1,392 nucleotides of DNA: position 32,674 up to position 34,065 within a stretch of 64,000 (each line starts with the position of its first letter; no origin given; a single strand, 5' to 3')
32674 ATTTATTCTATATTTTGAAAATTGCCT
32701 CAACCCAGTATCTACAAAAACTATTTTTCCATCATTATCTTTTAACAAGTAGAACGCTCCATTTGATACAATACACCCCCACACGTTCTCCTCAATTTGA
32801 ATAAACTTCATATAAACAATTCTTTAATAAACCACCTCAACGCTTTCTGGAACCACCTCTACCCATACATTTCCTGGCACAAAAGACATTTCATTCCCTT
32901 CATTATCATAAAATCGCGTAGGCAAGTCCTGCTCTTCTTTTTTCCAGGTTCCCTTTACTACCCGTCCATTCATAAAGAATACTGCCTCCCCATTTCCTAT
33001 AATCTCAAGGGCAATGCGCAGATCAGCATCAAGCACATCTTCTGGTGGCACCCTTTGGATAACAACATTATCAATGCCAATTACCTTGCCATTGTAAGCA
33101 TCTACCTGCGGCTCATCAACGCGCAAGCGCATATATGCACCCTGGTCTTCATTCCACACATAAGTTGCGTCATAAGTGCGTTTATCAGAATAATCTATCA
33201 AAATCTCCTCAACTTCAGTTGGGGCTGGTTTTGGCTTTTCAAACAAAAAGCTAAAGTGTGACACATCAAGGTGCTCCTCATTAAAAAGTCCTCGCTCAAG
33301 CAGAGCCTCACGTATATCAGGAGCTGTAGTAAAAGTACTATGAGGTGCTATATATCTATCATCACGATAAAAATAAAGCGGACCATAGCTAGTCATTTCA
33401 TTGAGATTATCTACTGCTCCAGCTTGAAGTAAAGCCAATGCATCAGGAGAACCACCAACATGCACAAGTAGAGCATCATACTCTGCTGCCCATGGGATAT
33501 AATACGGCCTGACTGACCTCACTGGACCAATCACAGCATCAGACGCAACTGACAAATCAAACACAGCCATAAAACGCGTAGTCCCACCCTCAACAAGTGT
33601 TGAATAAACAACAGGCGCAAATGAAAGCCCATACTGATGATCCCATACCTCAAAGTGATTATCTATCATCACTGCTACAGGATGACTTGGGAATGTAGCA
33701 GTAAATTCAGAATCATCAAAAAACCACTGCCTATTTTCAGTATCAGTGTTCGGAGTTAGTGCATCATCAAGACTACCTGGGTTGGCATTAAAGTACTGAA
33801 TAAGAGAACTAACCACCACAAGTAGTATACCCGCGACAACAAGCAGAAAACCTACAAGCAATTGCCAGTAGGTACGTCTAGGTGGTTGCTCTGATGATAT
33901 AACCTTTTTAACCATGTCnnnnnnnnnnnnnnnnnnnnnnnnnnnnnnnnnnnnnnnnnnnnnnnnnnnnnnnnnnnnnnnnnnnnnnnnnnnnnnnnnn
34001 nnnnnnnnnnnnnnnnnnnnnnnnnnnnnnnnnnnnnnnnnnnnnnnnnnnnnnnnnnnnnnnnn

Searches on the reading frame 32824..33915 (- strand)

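Call 46: search_protein_families(library=pfam, proteins=[window:32824-33915:-])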
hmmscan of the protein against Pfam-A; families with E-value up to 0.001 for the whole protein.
window:32824-33915:- (363 aa): 2 families
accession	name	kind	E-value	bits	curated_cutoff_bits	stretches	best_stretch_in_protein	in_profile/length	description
PF11258.13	DUF3048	-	6.2e-38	130.7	25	1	77-208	14-145/148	Protein of unknown function (DUF3048) N-terminal domain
PF17479.7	DUF3048_C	-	1.3e-26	93.6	25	1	242-352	5-114/114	Protein of unknown function (DUF3048) C-terminal domain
